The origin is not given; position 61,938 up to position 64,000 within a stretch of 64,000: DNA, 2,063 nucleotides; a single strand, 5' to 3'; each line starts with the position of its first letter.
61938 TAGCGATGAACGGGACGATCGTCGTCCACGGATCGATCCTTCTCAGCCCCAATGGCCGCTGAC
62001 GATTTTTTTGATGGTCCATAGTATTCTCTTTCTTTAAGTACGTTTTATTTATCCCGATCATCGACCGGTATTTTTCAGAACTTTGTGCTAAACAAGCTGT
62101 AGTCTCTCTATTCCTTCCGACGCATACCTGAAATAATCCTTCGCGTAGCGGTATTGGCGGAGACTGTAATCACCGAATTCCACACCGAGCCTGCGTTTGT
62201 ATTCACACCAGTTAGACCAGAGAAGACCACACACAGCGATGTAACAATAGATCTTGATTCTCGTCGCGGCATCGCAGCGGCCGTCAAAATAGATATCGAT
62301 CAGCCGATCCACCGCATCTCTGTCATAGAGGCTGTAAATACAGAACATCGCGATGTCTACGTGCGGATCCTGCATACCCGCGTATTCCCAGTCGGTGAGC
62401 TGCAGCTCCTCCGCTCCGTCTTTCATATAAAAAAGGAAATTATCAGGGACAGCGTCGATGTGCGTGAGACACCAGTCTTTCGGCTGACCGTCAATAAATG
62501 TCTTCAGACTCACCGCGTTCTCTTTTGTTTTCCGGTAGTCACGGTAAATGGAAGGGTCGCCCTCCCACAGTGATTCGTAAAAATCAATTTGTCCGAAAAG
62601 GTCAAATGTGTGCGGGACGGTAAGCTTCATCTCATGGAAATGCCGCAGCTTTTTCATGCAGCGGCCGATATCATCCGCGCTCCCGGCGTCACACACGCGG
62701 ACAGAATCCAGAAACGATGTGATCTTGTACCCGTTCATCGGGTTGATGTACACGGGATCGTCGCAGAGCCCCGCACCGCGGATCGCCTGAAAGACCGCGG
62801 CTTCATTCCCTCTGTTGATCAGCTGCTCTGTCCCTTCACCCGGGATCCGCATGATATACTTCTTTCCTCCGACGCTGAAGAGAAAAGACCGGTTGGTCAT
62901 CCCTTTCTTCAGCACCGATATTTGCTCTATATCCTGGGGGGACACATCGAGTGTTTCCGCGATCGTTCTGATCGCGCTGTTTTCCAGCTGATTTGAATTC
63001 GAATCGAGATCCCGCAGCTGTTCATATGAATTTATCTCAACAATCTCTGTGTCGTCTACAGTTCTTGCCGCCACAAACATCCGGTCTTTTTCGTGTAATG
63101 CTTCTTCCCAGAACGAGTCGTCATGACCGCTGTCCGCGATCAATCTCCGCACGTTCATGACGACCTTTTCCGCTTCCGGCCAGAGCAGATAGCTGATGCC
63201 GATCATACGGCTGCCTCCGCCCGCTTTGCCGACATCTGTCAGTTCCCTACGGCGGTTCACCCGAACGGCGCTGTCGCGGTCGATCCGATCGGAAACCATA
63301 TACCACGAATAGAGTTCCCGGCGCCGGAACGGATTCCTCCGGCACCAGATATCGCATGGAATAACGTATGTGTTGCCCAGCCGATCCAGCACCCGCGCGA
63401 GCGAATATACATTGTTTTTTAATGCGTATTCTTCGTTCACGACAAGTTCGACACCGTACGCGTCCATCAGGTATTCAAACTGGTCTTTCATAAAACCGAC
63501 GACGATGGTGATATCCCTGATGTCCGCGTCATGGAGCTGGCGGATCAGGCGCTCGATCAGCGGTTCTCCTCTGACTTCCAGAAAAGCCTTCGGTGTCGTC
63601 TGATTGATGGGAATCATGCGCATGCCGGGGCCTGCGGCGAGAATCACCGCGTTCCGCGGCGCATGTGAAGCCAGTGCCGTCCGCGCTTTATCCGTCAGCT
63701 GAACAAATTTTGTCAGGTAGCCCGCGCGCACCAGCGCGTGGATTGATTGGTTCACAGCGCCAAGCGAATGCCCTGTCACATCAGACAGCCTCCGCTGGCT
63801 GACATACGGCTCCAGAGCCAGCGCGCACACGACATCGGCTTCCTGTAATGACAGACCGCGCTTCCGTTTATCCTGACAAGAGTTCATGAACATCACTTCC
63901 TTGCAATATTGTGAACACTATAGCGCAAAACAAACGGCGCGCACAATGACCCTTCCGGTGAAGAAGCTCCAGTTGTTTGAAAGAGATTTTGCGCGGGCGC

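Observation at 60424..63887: Compact choline-activation module: BCCT transporter + HTH-LicC-LicA three-domain protein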

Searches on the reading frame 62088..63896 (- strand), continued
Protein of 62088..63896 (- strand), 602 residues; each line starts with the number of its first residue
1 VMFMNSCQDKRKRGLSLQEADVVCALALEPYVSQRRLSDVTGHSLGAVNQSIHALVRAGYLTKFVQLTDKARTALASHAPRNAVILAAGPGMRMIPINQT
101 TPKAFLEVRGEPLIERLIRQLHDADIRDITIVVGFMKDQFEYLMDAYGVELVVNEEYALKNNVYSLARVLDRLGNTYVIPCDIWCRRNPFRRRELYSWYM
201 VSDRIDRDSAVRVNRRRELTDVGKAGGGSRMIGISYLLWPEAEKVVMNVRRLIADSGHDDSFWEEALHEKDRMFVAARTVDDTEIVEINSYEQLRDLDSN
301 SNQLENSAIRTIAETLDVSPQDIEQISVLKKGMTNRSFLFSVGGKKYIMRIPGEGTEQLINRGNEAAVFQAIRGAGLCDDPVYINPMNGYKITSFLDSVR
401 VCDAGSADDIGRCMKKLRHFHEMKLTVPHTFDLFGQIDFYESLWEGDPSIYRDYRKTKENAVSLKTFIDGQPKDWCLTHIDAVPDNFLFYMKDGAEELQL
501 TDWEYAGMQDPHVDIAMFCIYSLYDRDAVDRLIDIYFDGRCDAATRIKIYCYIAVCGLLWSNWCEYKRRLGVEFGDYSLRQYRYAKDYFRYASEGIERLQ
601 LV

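Call 68: find_encoding_contigs(protein=P0368, flank=6000, max_places=1)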
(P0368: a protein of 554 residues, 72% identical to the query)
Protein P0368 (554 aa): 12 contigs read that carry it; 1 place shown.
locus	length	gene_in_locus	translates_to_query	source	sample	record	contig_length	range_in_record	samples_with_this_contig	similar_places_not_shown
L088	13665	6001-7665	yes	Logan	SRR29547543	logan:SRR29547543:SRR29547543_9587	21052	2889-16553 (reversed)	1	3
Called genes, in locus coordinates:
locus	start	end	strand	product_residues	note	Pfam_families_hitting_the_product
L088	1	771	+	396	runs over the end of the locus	PF04055:Radical_SAM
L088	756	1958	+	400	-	PF00535:Glycos_transf_2, PF10111:Glyco_tranf_2_2, PF13641:Glyco_tranf_2_3, PF22674:C2185-like_N (weak)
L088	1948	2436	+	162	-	-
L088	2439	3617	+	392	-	PF04055:Radical_SAM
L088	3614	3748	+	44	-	-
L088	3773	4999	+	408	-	PF20706:GT4-conflict (weak), PF00534:Glycos_transf_1, PF13692:Glyco_trans_1_4, PF13524:Glyco_trans_1_2 (weak)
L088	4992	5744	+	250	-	PF08241:Methyltransf_11 (weak), PF08242:Methyltransf_12 (weak), PF13649:Methyltransf_25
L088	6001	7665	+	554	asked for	PF00483:NTP_transferase, PF12804:NTP_transf_3, PF01633:Choline_kinase, PF01636:APH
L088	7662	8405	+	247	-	PF01128:IspD, PF12804:NTP_transf_3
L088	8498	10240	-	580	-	PF05960:DUF885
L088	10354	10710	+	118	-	-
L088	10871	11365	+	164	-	PF13238:AAA_18 (weak), PF01202:SKI, PF13207:AAA_17 (weak)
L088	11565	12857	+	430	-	PF00275:EPSP_synthase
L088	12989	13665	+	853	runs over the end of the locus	PF01915:Glyco_hydro_3_C, PF14310:Fn3-like, PF00933:Glyco_hydro_3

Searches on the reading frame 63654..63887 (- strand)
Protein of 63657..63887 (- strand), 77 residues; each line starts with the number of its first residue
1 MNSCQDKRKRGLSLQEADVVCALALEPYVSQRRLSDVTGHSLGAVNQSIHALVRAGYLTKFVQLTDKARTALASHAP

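Call 42: search_protein_representatives(protein=window:63657-63887:-)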
Query: 77 residues. Proteins with E-value up to 0.001 (for the whole library): 137; up to 1e-10: 0; up to 1e-30: 0. The best 137 are listed.
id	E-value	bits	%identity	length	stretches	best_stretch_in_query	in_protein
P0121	2.6e-10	56.4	51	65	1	1-59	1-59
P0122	2.8e-10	56.3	42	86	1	6-71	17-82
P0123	7.8e-10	54.9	47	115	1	10-73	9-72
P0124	9.2e-10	54.6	48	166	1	14-77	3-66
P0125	1.1e-09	54.4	47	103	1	13-71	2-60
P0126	1.6e-09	53.9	45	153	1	6-70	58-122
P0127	1.9e-09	53.6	47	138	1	13-72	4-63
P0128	1.9e-09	53.6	47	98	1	13-71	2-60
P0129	2.0e-09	53.6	40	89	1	13-77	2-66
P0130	3.5e-09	52.8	46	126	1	12-68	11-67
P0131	3.9e-09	52.7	44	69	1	5-65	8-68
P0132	5.6e-09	52.2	42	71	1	13-71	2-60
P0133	7.1e-09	51.8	43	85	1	6-68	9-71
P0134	7.3e-09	51.8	48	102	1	13-77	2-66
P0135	7.6e-09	51.7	44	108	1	6-71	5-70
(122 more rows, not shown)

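Call 72: search_solved_structures(query=A2, max_evalue=1, show_alignments=2)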
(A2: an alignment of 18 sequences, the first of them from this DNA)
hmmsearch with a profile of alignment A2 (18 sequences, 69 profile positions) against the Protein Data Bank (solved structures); distinct sequences matched with E-value up to 1: 11.
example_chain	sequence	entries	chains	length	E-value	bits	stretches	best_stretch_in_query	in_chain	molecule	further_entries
5mfi_A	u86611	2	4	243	6e-05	26.3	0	37-67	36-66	YIII(Dq.V2)4CqI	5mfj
5mfb_A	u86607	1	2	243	0.00014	25.1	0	37-66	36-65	YIII(Dq)4CqI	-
4d49_A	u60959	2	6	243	0.00037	23.8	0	37-66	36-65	ARMADILLO REPEAT PROTEIN ARM00027 | YIII(Dq.V1)4CPAF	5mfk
4d4e_A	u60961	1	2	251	0.00065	23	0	37-66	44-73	ARMADILLO REPEAT PROTEIN ARM00016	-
3s2w_A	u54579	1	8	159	0.02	18.2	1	11-49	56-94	Transcriptional regulator, MarR family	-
3bpv_A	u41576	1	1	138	0.025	17.9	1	3-53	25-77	Transcriptional regulator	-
3bpx_A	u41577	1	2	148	0.03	17.7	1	3-53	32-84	Transcriptional regulator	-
5eri_A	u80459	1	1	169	0.25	14.7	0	7-53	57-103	MarR family transcriptional regulator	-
6jbx_A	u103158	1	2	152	0.29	14.5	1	3-50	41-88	Fatty acid biosynthesis transcriptional regulator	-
3tgn_A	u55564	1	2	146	0.49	13.7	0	7-51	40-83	Adc operon repressor AdcR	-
4rzp_A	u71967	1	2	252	0.65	13.4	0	39-67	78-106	Engineered Protein OR366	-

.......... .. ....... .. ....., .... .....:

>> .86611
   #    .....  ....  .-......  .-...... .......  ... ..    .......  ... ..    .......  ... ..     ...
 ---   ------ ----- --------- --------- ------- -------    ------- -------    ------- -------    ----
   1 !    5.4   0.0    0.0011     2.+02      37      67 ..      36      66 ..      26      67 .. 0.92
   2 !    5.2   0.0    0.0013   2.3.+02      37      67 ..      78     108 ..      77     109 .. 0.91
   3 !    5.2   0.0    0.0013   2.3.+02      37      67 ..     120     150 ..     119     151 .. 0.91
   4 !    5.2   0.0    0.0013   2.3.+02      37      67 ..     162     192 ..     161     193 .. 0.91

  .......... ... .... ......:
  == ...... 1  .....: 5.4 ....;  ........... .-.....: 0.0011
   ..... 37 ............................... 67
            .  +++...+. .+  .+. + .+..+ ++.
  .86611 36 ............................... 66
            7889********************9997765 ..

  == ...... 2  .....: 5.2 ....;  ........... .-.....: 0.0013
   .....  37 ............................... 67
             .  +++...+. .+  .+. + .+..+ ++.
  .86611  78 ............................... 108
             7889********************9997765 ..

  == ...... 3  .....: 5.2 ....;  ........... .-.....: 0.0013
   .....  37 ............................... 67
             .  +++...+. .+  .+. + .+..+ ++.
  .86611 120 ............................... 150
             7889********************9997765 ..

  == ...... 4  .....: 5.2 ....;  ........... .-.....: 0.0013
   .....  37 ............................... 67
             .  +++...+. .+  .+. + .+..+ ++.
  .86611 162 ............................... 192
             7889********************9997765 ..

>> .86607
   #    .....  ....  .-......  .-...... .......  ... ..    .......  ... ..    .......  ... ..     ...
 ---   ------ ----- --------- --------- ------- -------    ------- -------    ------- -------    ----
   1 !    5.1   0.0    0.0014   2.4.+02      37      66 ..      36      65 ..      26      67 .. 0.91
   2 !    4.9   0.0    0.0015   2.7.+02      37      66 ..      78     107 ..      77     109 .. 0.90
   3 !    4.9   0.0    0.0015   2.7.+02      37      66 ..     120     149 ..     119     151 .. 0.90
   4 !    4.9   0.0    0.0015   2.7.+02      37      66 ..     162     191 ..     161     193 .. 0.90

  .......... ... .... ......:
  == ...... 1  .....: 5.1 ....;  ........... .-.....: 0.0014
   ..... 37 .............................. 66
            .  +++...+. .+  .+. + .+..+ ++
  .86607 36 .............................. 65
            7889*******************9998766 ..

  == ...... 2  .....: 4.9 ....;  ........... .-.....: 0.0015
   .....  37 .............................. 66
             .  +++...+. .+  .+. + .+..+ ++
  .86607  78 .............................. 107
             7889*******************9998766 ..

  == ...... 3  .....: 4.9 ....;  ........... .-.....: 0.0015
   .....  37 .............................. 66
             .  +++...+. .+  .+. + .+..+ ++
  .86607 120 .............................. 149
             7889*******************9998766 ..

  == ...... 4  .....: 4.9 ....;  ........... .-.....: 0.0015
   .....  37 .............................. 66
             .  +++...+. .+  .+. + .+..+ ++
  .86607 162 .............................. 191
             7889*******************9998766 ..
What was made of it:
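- Tried and rejected: A profile of the wHTH against PDB sequences gave only weak MarR hits (E about 0.02) and spurious hits to designed armadillo repeats (call 72).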

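Call 81: predict_structure(alignment_id=A2)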
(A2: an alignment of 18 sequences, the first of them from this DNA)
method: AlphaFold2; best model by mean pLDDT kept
length: 78 residues; sequences in the alignment: 18
mean_pLDDT: 83.9   pTM: 0.70
mean pLDDT of the five models: 83.9, 83.0, 79.9, 79.8, 79.1
residues with pLDDT >= 90: 50; 70-90: 14; 50-70: 4; < 50: 10
segments of 3 or more residues with pLDDT < 50: 1-8
pLDDT, mean of each block of 10 residues (from residue 1): 47 89 91 93 95 93 92 69
secondary structure, 60 per line:
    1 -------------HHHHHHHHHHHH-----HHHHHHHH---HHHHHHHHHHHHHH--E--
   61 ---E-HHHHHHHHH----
elements in order: H14-25 H31-38 H42-55 H66-74

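Call 83: fold_search(model_id=the predicted structure, library=pdb)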
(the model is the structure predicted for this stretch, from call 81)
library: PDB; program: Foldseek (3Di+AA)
matches with E <= 10: 1585; with E <= 0.001: 0
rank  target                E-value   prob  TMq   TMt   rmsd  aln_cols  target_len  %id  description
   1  4rgr_B                1.2e-02  1.00  0.75  0.45   1.2        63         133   22  Crystal Structure of Putative MarR Family Transcriptional Regulator HcaR from Acinetobacter sp. ADP (released 2015-03-04)
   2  2fa5_B                1.3e-02  1.00  0.78  0.44   2.0        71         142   27  The crystal structure of an unliganded multiple antibiotic-resistance repressor (MarR) from Xanthomonas campestris (released 2006-11-14)
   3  3tgn_A                1.3e-02  1.00  0.75  0.45   7.8        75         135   28  Crystal Structure of the zinc-dependent MarR Family Transcriptional Regulator AdcR in the Zn(II)-bound State (released 2011-11-30)
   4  4rgs_B                1.6e-02  1.00  0.74  0.44   1.4        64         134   20  Crystal Structure of Putative MarR Family Transcriptional Regulator HcaR from Acinetobacter sp. ADP complexed with Van (released 2015-03-04)
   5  2fa5_A                1.6e-02  1.00  0.79  0.46   1.9        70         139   27  The crystal structure of an unliganded multiple antibiotic-resistance repressor (MarR) from Xanthomonas campestris (released 2006-11-14)
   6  2cfx_A                1.6e-02  1.00  0.59  0.34   8.0        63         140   17  Structure of B.subtilis LrpC (released 2006-03-28)
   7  4rgx_B                1.8e-02  1.00  0.74  0.44   1.8        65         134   20  Crystal Structure of Putative MarR Family Transcriptional Regulator HcaR from Acinetobacter sp. ADP complexed with 3,4 (released 2015-03-04)
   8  2ev5_B                2.5e-02  1.00  0.60  0.38   2.3        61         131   15  Bacillus subtilis manganese transport regulator (MNTR) bound to calcium (released 2006-03-07)
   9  4fht_A                2.9e-02  1.00  0.69  0.39   3.5        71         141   20  Crystal Structure of the PcaV transcriptional regulator from Streptomyces coelicolor in complex with its natural ligan (released 2013-04-24)
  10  4fx0_B                3.1e-02  1.00  0.73  0.44   3.5        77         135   21  Crystal structure of M. tuberculosis transcriptional regulator MosR (released 2012-09-26)
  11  5k5q_B                3.7e-02  1.00  0.69  0.59   6.4        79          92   20  Structure of AspA-DNA complex: novel centromere bindng protein-centromere complex (released 2016-06-01)
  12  4pcq_A                3.7e-02  1.00  0.59  0.33   8.4        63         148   17  Crystal Structure of MtbAldR (Rv2779c) (released 2015-05-06)
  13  2cyy                  3.7e-02  1.00  0.57  0.31   6.7        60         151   20  Crystal structure of PH1519 from Pyrococcus horikosii OT3 (released 2006-09-19)
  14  6pco_B                4.0e-02  1.00  0.78  0.47   3.1        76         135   21  Mechanism for regulation of DNA binding of Bordetella bronchiseptica BpsR by 6-hydroxynicotinic acid (released 2019-11-06)
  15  3nrv_A                4.0e-02  1.00  0.73  0.45   2.3        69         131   23  Crystal structure of MarR/EmrR family transcriptional regulator from Acinetobacter sp. ADP1 (released 2010-09-15)
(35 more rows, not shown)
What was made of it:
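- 63666..63857 (-): MarR-type winged helix-turn-helix domain (aa 11-74 in 599-aa numbering). It has three helices, a wing and one further helix, and lacks the MarR dimerisation helices. Foldseek top hits are MarR-family wHTH domains with TMq 0.75-0.79 (call 83).
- On MarR-type winged helix-turn-helix DNA-binding domain: Foldseek top hits are HcaR, MarR, AdcR and MosR with TMq 0.75-0.79 (calls 81, 83).
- The fold matches DNA-binding MarR domains at 1.2-2 Å rmsd (call 83).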
